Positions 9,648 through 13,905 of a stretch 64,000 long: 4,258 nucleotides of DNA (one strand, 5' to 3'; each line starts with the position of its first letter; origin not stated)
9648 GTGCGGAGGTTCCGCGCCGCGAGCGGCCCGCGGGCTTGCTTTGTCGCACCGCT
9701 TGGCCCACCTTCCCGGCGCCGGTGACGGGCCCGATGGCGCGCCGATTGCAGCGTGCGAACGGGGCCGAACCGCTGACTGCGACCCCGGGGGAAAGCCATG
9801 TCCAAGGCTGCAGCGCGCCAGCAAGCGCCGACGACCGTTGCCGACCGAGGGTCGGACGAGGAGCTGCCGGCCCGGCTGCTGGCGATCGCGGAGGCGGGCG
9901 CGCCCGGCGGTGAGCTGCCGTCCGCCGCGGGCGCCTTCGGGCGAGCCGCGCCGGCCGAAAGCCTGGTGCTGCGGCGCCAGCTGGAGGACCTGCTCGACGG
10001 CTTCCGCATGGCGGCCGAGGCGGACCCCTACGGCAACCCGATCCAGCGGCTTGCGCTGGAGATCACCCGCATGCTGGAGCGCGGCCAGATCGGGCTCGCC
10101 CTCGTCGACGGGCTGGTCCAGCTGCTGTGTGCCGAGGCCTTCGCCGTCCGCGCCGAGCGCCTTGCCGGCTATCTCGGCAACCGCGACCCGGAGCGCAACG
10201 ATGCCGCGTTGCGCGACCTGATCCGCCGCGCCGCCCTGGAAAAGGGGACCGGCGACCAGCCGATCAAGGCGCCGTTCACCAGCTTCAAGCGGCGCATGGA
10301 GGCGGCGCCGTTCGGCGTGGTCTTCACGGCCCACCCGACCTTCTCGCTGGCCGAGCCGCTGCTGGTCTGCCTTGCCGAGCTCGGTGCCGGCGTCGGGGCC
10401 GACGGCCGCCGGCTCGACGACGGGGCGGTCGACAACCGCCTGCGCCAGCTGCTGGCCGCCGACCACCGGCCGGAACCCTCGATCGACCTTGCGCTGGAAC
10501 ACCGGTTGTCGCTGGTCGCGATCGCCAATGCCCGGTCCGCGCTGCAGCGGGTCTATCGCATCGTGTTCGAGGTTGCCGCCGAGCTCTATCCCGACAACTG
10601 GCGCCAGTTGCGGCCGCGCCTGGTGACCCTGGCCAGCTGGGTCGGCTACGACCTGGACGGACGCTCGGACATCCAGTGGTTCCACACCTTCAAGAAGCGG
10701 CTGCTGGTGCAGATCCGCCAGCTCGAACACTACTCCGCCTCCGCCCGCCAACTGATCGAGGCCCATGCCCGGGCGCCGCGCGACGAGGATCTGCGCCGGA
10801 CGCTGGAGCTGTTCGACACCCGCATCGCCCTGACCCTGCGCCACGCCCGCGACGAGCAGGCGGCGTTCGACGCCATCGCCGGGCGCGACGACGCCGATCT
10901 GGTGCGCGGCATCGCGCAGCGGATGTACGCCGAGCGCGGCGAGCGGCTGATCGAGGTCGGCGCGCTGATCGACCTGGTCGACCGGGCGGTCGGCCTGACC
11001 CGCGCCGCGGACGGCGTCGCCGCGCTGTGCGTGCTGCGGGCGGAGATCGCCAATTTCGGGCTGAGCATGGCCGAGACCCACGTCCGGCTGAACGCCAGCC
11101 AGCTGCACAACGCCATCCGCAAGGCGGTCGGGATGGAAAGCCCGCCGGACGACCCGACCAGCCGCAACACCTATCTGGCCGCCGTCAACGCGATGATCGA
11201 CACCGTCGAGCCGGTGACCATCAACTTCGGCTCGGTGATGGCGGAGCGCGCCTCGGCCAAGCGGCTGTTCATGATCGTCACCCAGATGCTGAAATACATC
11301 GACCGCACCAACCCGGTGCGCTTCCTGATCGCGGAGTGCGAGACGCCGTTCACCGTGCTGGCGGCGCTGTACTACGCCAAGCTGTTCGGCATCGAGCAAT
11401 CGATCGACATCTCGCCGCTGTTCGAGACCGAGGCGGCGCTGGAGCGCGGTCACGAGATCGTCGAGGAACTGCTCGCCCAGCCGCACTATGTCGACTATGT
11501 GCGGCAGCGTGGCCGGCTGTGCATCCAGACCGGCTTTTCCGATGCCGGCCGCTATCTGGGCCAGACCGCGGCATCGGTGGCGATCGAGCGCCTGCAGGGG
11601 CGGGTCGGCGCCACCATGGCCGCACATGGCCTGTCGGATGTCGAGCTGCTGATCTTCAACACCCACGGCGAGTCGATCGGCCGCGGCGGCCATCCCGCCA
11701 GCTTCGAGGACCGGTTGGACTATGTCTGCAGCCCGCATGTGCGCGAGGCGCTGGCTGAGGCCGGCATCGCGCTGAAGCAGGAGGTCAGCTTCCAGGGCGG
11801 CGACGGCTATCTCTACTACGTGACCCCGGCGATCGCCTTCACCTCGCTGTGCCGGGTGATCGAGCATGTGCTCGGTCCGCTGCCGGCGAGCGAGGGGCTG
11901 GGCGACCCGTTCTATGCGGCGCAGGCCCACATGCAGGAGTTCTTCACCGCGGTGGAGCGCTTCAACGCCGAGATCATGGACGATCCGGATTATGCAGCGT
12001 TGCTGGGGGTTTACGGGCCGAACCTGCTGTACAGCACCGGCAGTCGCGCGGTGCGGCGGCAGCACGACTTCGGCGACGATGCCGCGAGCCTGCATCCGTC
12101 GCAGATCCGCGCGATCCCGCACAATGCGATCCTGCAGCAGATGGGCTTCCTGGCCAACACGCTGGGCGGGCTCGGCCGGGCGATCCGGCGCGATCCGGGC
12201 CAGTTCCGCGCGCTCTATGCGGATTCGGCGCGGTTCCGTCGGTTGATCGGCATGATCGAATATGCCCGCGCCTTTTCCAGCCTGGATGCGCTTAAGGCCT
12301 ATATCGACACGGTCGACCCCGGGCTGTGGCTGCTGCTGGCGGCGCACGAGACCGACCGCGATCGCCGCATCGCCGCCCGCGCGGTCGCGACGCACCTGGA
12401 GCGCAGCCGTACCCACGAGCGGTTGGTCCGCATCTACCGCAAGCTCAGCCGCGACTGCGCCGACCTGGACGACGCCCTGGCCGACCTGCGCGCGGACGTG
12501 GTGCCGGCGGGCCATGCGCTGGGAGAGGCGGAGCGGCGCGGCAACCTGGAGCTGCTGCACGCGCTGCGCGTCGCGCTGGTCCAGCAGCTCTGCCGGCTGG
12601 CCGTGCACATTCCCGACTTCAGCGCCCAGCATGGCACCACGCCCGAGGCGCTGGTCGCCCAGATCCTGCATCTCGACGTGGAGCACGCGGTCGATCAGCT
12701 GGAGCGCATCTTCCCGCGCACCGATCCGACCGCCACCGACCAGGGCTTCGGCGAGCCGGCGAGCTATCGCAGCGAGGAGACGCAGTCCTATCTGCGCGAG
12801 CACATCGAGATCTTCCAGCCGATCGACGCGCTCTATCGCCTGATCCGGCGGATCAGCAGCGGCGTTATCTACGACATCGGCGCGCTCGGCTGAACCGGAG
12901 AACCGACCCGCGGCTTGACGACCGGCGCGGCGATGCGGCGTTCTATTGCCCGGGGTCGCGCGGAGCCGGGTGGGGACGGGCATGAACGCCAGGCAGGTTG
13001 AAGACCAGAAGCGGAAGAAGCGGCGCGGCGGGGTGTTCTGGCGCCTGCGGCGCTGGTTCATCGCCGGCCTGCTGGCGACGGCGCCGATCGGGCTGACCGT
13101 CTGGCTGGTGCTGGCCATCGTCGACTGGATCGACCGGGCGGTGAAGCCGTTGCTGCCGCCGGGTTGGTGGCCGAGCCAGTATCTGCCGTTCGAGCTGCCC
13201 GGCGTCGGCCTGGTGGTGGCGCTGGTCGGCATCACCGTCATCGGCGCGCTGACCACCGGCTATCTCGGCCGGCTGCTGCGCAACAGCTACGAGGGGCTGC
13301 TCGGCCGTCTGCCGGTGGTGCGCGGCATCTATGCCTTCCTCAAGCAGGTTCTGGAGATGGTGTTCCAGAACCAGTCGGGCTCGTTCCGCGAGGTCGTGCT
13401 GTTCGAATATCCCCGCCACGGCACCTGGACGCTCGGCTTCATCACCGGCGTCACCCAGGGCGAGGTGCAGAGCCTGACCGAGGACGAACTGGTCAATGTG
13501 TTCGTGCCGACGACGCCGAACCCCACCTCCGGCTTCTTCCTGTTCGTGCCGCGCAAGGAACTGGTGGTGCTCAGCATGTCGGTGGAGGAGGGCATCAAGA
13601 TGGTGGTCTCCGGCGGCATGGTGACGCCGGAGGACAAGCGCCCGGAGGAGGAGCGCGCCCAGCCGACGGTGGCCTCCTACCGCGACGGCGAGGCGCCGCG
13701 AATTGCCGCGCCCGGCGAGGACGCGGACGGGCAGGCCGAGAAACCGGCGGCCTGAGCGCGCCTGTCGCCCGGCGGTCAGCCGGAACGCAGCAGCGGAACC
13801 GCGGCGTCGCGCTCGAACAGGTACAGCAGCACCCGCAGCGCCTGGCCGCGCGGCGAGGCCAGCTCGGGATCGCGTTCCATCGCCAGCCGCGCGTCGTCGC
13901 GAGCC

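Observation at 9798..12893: Divergent phosphoenolpyruvate-carboxylase-like protein with altered catalytic signatures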

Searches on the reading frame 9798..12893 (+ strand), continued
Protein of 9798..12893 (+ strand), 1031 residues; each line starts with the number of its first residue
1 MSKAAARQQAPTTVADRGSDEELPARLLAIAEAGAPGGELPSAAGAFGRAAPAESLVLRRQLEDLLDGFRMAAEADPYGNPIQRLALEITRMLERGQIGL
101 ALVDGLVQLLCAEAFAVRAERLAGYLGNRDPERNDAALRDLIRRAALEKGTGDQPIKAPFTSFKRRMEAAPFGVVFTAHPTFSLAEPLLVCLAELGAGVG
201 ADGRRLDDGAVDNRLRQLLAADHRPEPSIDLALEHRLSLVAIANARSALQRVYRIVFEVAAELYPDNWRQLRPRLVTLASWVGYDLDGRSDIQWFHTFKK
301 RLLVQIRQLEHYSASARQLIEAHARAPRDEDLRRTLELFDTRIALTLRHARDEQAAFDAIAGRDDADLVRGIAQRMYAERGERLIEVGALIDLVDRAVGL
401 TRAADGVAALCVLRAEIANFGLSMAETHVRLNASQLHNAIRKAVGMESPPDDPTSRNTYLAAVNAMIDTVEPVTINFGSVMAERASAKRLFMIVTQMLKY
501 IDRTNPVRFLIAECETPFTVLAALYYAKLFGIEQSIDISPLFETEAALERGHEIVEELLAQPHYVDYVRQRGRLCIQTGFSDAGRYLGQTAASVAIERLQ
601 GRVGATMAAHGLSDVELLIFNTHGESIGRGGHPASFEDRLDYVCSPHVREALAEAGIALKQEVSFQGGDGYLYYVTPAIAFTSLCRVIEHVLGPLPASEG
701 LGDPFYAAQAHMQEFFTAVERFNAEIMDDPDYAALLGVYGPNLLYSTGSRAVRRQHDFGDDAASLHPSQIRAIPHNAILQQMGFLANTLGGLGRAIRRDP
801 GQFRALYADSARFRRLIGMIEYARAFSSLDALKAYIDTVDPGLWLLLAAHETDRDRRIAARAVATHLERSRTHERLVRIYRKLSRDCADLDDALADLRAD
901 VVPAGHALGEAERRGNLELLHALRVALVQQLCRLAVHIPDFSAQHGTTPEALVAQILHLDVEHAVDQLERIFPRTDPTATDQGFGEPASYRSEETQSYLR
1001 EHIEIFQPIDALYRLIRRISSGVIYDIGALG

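Call 86: search_protein_families(library=ncbifam, proteins=[L089:3591-5717:+, L089:5855-7054:+, L089:7054-7971:+, L089:2059-3351:+, L088:7284-7952:+, L088:10830-11843:+, L090:4358-5290:+, L090:5287-6591:+, L090:6603-7568:+, L090:3382-4365:+], max_evalue=1e-10)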
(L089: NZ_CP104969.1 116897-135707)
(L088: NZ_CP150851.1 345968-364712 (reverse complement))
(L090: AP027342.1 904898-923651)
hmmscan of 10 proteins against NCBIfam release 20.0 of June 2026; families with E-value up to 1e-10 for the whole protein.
L089:3591-5717:+ (708 aa): 6 families
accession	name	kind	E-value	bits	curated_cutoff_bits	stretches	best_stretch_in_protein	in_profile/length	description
NF045493.1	HydDutCoALig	equivalog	7e-164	547.1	1300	2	255-698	5-446/698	4-hydroxybutyrate--CoA ligase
NF045494.1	AcCoALig_Archglob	equivalog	1.8e-150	502.5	1200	1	24-696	5-657/665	acetate--CoA ligase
TIGR02717.1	AcCoA-syn-alpha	equivalog_domain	5.2e-144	480.2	567.15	1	254-700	2-445/447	acetate--CoA ligase alpha subunit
NF045492.1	HydPropCoALig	equivalog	9.4e-135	450.6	1300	1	7-703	4-698/700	3-hydroxypropionate--CoA ligase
NF004230.0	PRK05678.1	equivalog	6.6e-13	48.5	336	1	299-527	46-277/291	succinate--CoA ligase subunit alpha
TIGR01019.1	sucCoAalpha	subfamily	4.6e-12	45.9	353.2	1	300-522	45-270/286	succinate--CoA ligase subunit alpha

L089:5855-7054:+ (399 aa): 3 families
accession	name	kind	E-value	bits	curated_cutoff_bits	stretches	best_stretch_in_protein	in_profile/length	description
NF001913.0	PRK00696.1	equivalog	1.8e-171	570.4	370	1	1-395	1-385/388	ADP-forming succinate--CoA ligase subunit beta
TIGR01016.1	sucCoAbeta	subfamily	2.3e-152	507.4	375.55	1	1-395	1-385/386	succinate-CoA ligase subunit beta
NF010647.0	PRK14046.1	equivalog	1.3e-150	501.9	604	1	1-395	1-385/392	malate--CoA ligase subunit beta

L089:7054-7971:+ (305 aa): 3 families
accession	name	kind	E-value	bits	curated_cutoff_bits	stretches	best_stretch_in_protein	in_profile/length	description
NF004230.0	PRK05678.1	equivalog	2.5e-137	456.9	336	1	1-294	1-290/291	succinate--CoA ligase subunit alpha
TIGR01019.1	sucCoAalpha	subfamily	2.3e-131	437.4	353.2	1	3-292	1-286/286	succinate--CoA ligase subunit alpha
TIGR02717.1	AcCoA-syn-alpha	equivalog_domain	1.7e-17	63.2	567.15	1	50-257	51-257/447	acetate--CoA ligase alpha subunit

L089:2059-3351:+ (430 aa): 6 families
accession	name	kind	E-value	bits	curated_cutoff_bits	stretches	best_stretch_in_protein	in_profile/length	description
TIGR04259.1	oxa_formateAnti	equivalog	1.6e-187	623.3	335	1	19-421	1-403/405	oxalate/formate MFS antiporter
NF049980.1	SfMCT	equivalog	8.8e-94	314.2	320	1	19-398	1-378/378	L-lactate MFS transporter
TIGR00890.1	2A0111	subfamily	1.3e-79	267.8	374.85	1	19-398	1-370/377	oxalate/formate antiport family MFS transporter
NF038246.1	bile_salt_MFS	equivalog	5.5e-19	68.3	400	1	42-364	27-357/408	conjugated bile salt MFS transporter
TIGR00892.1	2A0113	subfamily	3.2e-13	49.2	586.1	1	16-398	14-409/455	monocarboxylate transporter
NF045488.1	tet_MFS_62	exception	3.4e-11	42.9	775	0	63-239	47-219/385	tetracycline efflux MFS transporter Tet(62)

L088:7284-7952:+ (222 aa): 10 families
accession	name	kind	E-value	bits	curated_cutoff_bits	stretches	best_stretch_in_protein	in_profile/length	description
NF004850.0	PRK06201.1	subfamily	9.5e-96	319.6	231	1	5-219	4-219/222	hypothetical protein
NF006731.0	PRK09262.1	equivalog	6.8e-45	153.3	179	1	13-207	13-208/229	4-carboxy-4-hydroxy-2-oxoadipate aldolase/oxaloacetate decarboxylase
TIGR02798.1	ligK_PcmE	equivalog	1.9e-39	135.5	304.5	1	15-207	9-202/222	4-carboxy-4-hydroxy-2-oxoadipate aldolase/oxaloacetate decarboxylase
NF005442.0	PRK07028.1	equivalog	9.2e-36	123.3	593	1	11-207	220-415/430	bifunctional hexulose-6-phosphate synthase/ribonuclease regulator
NF006093.0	PRK08245.1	subfamily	3.4e-31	108.5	208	1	69-207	76-215/240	hypothetical protein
NF006875.0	PRK09372.1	equivalog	4.5e-25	88.2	136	1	45-179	23-156/161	ribonuclease E activity regulator RraA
NF009399.0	PRK12764.1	equivalog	1e-24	87.5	444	1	6-207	258-474/501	fumarylacetoacetate hydrolase family protein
TIGR01935.1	NOT-MenG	subfamily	1.4e-24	86.7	123.8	1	40-175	14-148/150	RraA family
NF009134.0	PRK12487.1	equivalog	1.9e-20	73.2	196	1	45-175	23-152/161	putative 4-hydroxy-4-methyl-2-oxoglutarate aldolase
TIGR02998.1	RraA_entero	equivalog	2.7e-11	43.8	241.25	1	55-176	33-153/161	ribonuclease E activity regulator RraA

L088:10830-11843:+ (337 aa): 21 families
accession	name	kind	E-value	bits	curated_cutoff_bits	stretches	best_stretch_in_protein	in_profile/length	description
NF009714.1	PRK13243.1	equivalog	6.7e-95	318.2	455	1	1-330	1-328/332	glyoxylate reductase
NF011938.0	PRK15409.1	equivalog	3.8e-86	289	492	1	1-313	1-311/324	glyoxylate/hydroxypyruvate reductase GhrB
TIGR01327.1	PGDH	equivalog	8e-59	199.8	454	1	34-311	29-301/525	phosphoglycerate dehydrogenase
NF005069.0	PRK06487.1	equivalog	7.4e-50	169.8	448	1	36-309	39-309/320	2-hydroxyacid dehydrogenase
NF006263.0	PRK08410.1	equivalog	3.1e-43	148.4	389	1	56-307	52-303/311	D-2-hydroxyacid dehydrogenase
NF008759.0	PRK11790.1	equivalog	5.1e-39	134.1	404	1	52-307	61-313/410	phosphoglycerate dehydrogenase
NF041369.1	Dhydh_Halo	equivalog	2.3e-37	128.9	400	1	69-306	57-290/305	D-2-hydroxyacid dehydrogenase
NF005387.0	PRK06932.1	equivalog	1.5e-33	116.2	492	1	57-301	55-300/314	2-hydroxyacid dehydrogenase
NF000492.1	vanH_gen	exception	3.7e-31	108.4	540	1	66-271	65-257/312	D-lactate dehydrogenase VanH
NF005750.0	PRK07574.1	equivalog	5.7e-27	94.8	329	1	65-298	112-344/386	NAD-dependent formate dehydrogenase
NF005027.0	PRK06436.1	equivalog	3.2e-25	88.9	261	1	73-307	55-276/303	2-hydroxyacid dehydrogenase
NF001309.0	PRK00257.1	equivalog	1.1e-24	87.1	434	1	142-313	111-280/379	4-phosphoerythronate dehydrogenase PdxB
NF000371.1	vanH_Agroup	exception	1.3e-24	87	700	1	67-270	71-261/322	VanH-A/VanH-Pt family D-lactate dehydrogenase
NF000004.1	vanH-D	exception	2.7e-24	85.9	550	1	67-272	72-264/323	D-lactate dehydrogenase VanH-D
NF000128.1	vanH-Sc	exception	6.9e-24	84.6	650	1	69-275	88-281/337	D-lactate dehydrogenase VanH-Sc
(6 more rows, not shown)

L090:4358-5290:+ (310 aa): 0 families

L090:5287-6591:+ (434 aa): 2 families
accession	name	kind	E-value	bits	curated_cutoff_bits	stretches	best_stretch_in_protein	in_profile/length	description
TIGR01060.2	eno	equivalog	3.4e-157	523.5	300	1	7-413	1-408/425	phosphopyruvate hydratase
NF006223.0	PRK08350.1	equivalog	4.7e-17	62.3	624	1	20-149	17-131/341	hypothetical protein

L090:6603-7568:+ (321 aa): 6 families
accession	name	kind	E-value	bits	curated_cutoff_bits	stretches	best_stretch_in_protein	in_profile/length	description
NF053535.1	DhyDRhmHlse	equivalog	2.9e-44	151.5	500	1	74-297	61-279/284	2,4-didehydro-3-deoxy-L-rhamnonate hydrolase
TIGR02303.1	HpaG-C-term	equivalog_domain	1.2e-36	126.5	276.4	1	74-298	34-244/245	4-hydroxyphenylacetate degradation bifunctional isomerase/decarboxylase, C-terminal subunit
NF007967.0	PRK10691.1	equivalog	6.1e-33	114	201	1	84-278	17-207/219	fumarylacetoacetate hydrolase family protein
NF009399.0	PRK12764.1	equivalog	2.3e-31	109.3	444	1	110-287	42-210/501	fumarylacetoacetate hydrolase family protein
NF011750.0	PRK15203.1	equivalog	1.5e-28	99.8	811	1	74-299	213-425/429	4-hydroxyphenylacetate degradation bifunctional isomerase/decarboxylase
TIGR02305.1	HpaG-N-term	equivalog_domain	2.2e-24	86.1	228.65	1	99-294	19-203/205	4-hydroxyphenylacetate degradation bifunctional isomerase/decarboxylase, N-terminal subunit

L090:3382-4365:+ (327 aa): 21 families
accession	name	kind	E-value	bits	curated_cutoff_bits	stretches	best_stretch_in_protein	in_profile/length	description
TIGR01327.1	PGDH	equivalog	4.3e-61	207.3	454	1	61-326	45-314/525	phosphoglycerate dehydrogenase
NF009714.1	PRK13243.1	equivalog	5.3e-42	144.3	455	1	67-320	56-320/332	glyoxylate reductase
NF005069.0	PRK06487.1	equivalog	6e-37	127.4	448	1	60-309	51-307/320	2-hydroxyacid dehydrogenase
NF006263.0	PRK08410.1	equivalog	2.3e-36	125.8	389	1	62-304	47-298/311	D-2-hydroxyacid dehydrogenase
NF008759.0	PRK11790.1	equivalog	1.2e-33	116.4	404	1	47-295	43-299/410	phosphoglycerate dehydrogenase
NF000492.1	vanH_gen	exception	8.5e-33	113.7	540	1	82-273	70-263/312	D-lactate dehydrogenase VanH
NF005387.0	PRK06932.1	equivalog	1.1e-32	113.3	492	1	60-304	47-301/314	2-hydroxyacid dehydrogenase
NF005750.0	PRK07574.1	equivalog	4e-32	111.7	329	1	29-289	64-333/386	NAD-dependent formate dehydrogenase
NF041369.1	Dhydh_Halo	equivalog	3.1e-31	108.7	400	1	86-303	63-285/305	D-2-hydroxyacid dehydrogenase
NF006374.0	PRK08605.1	subfamily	7.7e-30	104.1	356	1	79-314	70-323/332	D-lactate dehydrogenase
NF011938.0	PRK15409.1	equivalog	5.3e-29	101.2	492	1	65-321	53-317/324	glyoxylate/hydroxypyruvate reductase GhrB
NF001309.0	PRK00257.1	equivalog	2e-27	96.2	434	1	62-308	43-273/379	4-phosphoerythronate dehydrogenase PdxB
NF000151.1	vanH-Ac1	exception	5.4e-27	95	750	1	83-271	107-291/351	D-lactate dehydrogenase VanH-Ac1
NF000112.1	vanH-Amyco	exception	2e-26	93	625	1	84-271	101-284/348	VanH-AOV family D-lactate dehydrogenase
NF000128.1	vanH-Sc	exception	2e-26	92.9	650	1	63-271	72-275/337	D-lactate dehydrogenase VanH-Sc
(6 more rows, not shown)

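Call 96: find_encoding_contigs(protein=P0250, flank=8000, max_places=1)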
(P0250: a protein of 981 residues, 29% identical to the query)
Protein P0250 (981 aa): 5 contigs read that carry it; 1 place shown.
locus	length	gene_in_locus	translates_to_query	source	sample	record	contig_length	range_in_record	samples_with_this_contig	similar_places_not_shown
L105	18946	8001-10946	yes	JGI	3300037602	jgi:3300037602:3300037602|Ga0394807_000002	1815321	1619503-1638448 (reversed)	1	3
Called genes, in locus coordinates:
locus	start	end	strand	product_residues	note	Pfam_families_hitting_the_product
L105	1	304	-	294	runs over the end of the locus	PF00483:NTP_transferase, PF12804:NTP_transf_3 (faint)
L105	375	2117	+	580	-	PF01321:Creatinase_N, PF16189:Creatinase_N_2, PF00557:Peptidase_M24, PF16188:Peptidase_M24_C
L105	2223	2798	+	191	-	PF06035:Peptidase_C93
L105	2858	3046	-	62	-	PF01165:Ribosomal_S21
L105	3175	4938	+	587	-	PF01019:G_glu_transpept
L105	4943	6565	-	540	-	PF00005:ABC_tran, PF02463:SMC_N (weak), PF13191:AAA_16 (faint), PF13401:AAA_22 (faint), PF13555:AAA_29 (faint), PF13304:AAA_21 (faint), PF00005:ABC_tran, PF02463:SMC_N (weak), +1 more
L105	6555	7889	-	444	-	PF00206:Lyase_1, PF14698:ASL_C2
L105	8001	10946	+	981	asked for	PF00311:PEPcase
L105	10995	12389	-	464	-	PF00474:SSF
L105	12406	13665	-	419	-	PF00764:Arginosuc_synth, PF20979:Arginosuc_syn_C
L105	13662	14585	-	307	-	PF02729:OTCace_N, PF00185:OTCace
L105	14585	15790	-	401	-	PF00202:Aminotran_3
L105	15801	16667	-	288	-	PF00696:AA_kinase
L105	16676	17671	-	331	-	PF01118:Semialdhyde_dh, PF22698:Semialdhyde_dhC_1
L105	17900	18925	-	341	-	PF00528:BPD_transp_1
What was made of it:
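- In one case it lies next to argH and an arg cluster on a contig of about 1.8 Mb (call 96).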

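Call 97: find_encoding_contigs(protein=P0209, flank=8000, max_places=1)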
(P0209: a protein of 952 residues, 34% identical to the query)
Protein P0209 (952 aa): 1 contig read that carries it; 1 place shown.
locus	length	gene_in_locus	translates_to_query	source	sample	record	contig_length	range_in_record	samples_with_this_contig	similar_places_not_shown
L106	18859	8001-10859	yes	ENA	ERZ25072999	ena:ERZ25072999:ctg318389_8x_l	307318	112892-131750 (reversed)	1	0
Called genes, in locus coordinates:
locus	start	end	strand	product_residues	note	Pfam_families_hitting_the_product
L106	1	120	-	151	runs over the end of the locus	PF12893:Lumazine_bd_2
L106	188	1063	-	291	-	PF05721:PhyH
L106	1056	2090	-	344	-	PF04087:DUF389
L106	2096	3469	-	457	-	PF01406:tRNA-synt_1e, PF09334:tRNA-synt_1g (faint), PF23493:CysS_C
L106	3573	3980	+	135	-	PF01502:PRA-CH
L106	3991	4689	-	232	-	PF10028:DUF2270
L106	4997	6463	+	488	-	PF00270:DEAD, PF04851:ResIII (faint), PF00271:Helicase_C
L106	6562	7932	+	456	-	PF01554:MatE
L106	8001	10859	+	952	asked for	PF00311:PEPcase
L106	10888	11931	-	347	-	PF01180:DHO_dh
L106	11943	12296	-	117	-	PF06108:DUF952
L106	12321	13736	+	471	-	PF00939:Na_sulph_symp, PF03600:CitMHS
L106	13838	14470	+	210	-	PF02798:GST_N, PF13417:GST_N_3, PF13409:GST_N_2, PF00043:GST_C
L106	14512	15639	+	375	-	PF05128:DUF697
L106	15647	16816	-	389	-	PF00144:Beta-lactamase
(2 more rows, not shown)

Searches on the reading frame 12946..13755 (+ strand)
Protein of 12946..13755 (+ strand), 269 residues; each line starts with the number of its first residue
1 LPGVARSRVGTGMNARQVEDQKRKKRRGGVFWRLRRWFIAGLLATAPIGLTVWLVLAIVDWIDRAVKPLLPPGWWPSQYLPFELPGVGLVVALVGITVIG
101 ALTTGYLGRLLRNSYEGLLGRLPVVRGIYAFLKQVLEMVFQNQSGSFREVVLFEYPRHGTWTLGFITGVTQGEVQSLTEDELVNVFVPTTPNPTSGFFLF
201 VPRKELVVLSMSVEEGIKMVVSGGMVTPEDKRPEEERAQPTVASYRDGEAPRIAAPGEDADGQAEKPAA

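Call 27: search_protein_families(library=pfam, proteins=[window:12946-13755:+], max_evalue=0.001)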
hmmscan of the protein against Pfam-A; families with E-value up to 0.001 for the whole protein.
window:12946-13755:+ (269 aa): 1 family
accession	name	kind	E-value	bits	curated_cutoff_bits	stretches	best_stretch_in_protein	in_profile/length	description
PF04367.18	DUF502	-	2.4e-32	111.4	23.8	1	90-195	1-107/107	Protein of unknown function (DUF502)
